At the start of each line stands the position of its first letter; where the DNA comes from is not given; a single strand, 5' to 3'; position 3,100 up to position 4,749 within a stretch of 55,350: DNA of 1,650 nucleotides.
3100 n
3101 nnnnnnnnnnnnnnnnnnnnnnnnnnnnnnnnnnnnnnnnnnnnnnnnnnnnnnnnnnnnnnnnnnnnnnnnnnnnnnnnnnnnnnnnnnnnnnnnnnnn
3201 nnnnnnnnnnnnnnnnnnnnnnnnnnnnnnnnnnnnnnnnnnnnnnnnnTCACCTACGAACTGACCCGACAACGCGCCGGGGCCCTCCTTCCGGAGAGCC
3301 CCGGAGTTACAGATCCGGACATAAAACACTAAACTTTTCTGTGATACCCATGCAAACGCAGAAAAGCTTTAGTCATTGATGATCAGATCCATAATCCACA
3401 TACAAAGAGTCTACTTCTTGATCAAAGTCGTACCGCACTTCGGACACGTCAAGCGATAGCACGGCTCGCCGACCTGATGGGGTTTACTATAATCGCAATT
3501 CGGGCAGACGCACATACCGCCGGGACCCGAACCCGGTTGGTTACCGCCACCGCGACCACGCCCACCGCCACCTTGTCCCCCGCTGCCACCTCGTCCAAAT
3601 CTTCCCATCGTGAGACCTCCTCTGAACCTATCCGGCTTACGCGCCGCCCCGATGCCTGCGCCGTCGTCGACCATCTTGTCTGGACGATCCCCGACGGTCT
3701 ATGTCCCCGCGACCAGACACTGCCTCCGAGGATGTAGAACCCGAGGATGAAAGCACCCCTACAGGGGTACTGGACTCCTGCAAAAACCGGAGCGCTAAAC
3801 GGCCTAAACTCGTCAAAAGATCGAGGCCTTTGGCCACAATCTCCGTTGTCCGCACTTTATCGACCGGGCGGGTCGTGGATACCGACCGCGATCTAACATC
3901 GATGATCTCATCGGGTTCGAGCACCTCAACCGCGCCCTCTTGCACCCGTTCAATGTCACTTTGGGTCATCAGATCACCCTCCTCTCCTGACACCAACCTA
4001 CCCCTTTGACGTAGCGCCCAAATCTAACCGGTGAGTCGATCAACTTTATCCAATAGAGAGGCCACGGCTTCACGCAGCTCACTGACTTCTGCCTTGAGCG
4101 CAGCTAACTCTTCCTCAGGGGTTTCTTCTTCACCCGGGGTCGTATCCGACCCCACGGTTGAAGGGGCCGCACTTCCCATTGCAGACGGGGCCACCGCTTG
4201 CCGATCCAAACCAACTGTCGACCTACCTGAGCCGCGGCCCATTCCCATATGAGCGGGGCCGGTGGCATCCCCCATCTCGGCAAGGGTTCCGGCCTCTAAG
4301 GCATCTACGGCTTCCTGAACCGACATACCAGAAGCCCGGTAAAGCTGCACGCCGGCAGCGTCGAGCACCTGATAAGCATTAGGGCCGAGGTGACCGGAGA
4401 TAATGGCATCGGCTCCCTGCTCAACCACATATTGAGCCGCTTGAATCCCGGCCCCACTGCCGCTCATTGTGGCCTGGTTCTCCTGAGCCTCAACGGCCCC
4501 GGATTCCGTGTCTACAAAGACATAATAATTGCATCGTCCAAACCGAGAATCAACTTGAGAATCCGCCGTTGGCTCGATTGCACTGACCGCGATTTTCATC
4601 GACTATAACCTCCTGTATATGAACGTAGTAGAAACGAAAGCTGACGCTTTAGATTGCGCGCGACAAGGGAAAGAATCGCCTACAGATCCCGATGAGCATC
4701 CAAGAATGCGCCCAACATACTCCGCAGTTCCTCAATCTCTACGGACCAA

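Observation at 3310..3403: Co-oriented ~80-95-nt intergenic element family with a covarying hairpin (copies at 3310, 13448, 23573, 41082)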

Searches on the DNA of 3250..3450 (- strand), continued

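Call 88: search_with_rna_model(model_id=R2, sources=[L001, L002, L003, L004, L005, L006, L007, L008, L009, L010, L011, L012, L013, L014, L015, L016, L017, L018, L019, L020, L021, L022, L023, L024, L025, L026, L027, L028, L029, L030, L031, L032, L033, L034, L035, L036, L037, L038, L039, L040, L041, L042, L043, L044, L045, L046, L047, L048, L049, L050, L051, L052, L053, L054, L055, L056, L057, L058, L059, L060, L061, L062, L063, L064, L065, L066, L067, L068, L069, L070, L071, L072, L073, L074, L075, L076, L077, L078, L079, L080, L081, L082, L083, L084, L085, L086, L087], max_evalue=0.1)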
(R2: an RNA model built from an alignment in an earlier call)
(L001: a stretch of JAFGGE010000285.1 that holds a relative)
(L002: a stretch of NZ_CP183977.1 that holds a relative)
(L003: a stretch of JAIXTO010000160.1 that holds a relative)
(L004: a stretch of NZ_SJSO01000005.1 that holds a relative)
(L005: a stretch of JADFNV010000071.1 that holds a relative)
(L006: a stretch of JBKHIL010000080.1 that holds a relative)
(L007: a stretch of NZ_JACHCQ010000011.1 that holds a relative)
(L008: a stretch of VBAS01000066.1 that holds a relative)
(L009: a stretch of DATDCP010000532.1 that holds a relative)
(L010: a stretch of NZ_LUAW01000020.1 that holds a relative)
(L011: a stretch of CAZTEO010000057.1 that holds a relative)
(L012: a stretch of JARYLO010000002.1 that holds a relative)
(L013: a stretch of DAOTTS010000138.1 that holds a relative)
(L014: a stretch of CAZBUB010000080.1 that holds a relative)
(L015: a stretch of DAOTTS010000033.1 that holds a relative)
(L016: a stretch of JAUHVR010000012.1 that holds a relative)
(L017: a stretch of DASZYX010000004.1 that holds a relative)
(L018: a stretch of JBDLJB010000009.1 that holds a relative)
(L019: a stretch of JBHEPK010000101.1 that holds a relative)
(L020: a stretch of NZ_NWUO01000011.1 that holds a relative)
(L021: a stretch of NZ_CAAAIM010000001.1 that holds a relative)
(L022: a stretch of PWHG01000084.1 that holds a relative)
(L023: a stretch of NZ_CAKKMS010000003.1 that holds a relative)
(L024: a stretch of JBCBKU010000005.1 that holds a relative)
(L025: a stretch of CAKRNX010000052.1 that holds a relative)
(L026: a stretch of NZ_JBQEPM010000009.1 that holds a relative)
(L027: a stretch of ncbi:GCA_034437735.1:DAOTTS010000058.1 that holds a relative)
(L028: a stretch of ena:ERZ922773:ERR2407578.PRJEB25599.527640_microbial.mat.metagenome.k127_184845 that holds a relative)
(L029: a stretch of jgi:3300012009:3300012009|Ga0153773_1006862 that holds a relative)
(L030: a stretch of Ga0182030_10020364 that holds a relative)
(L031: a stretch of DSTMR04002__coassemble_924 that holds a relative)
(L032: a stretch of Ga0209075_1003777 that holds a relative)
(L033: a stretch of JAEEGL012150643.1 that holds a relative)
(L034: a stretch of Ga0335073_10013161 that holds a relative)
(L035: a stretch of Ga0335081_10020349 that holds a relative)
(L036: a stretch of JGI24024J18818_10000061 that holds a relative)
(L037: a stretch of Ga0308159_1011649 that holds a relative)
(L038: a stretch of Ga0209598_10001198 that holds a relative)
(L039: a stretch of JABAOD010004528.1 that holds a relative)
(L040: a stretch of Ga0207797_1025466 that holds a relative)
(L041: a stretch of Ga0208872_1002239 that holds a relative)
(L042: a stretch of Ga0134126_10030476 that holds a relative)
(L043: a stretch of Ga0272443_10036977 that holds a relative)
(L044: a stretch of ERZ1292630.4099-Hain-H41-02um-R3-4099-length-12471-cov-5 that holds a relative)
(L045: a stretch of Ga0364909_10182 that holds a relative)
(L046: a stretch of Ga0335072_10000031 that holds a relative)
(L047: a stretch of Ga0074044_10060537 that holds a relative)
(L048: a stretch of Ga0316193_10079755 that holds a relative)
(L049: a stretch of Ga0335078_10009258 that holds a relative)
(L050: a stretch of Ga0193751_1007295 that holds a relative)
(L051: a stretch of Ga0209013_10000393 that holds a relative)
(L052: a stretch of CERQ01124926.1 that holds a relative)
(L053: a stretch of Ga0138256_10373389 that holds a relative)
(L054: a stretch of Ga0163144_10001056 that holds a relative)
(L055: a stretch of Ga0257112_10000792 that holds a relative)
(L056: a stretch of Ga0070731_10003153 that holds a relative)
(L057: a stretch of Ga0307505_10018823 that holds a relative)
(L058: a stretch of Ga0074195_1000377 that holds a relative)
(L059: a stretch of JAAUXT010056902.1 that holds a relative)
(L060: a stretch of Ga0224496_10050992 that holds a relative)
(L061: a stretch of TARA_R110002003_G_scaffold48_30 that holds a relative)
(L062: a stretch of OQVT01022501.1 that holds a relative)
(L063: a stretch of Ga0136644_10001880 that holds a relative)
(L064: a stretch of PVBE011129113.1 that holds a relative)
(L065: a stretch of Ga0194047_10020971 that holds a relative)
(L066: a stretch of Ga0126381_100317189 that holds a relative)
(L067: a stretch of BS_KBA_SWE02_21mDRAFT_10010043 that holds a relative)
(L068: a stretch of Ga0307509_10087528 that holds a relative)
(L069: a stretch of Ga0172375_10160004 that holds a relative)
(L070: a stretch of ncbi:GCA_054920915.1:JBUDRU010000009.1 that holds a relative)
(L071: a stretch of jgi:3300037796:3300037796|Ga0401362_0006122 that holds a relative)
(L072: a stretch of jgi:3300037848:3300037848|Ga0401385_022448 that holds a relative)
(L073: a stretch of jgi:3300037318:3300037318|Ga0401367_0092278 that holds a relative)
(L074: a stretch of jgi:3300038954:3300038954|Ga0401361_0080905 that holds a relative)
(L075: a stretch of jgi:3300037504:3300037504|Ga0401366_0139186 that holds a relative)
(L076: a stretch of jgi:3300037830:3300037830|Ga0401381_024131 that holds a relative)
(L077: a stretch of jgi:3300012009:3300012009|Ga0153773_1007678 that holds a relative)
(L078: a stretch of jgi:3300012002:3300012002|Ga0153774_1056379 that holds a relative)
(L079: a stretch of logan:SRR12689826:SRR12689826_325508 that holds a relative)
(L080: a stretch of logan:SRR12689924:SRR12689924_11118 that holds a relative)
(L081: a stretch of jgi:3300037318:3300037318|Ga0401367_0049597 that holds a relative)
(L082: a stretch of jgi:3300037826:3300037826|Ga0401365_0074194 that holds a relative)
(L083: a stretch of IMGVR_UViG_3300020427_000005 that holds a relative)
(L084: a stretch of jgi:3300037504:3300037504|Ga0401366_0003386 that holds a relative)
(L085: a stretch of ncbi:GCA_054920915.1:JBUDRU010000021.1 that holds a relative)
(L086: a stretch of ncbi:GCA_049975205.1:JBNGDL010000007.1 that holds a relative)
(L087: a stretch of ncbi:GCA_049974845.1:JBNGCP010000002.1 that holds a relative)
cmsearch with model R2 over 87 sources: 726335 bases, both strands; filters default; matches with E-value up to 0.1: 11.
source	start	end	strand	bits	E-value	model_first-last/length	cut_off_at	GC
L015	1437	1523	+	105.7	8.4e-22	1-87/87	no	0.43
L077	9709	9795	+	102.6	4.5e-21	1-87/87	no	0.37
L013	248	334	+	98.5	4.5e-20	1-87/87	no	0.4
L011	61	148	+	94.6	3.7e-19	1-87/87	no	0.4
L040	2386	2472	+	94.1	4.9e-19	1-87/87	no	0.47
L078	10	96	+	87.9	1.5e-17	1-87/87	no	0.45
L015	1438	1524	-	40.1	4.4e-06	1-87/87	no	0.44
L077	9710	9796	-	39.5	5.9e-06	1-87/87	no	0.37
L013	249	335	-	30.1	0.0011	1-87/87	no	0.41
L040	2387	2473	-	27.4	0.0046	1-87/87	no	0.46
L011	62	149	-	24.9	0.018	1-87/87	no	0.41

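Call 98: search_dna_similar(query=window:3300-3400:-, collection=phages, mode=distant, max_evalue=1, max_rows=10)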
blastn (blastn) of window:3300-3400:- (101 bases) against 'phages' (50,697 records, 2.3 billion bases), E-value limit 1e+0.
No match.

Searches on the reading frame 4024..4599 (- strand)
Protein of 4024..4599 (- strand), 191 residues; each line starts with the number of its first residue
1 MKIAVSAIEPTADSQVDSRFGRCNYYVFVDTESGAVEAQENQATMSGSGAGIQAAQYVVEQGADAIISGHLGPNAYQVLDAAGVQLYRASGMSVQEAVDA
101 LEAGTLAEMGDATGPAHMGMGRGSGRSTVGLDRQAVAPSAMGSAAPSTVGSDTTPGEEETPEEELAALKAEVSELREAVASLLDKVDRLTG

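Call 18: search_protein_families(library=pfam, proteins=[window:4024-4599:-])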
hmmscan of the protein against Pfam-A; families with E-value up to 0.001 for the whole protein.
window:4024-4599:- (191 aa): 1 family
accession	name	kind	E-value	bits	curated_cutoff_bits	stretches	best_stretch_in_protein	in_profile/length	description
PF02579.22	Nitro_FeMo-Co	-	1.4e-21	77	26.3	1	13-102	2-93/94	Dinitrogenase iron-molybdenum cofactor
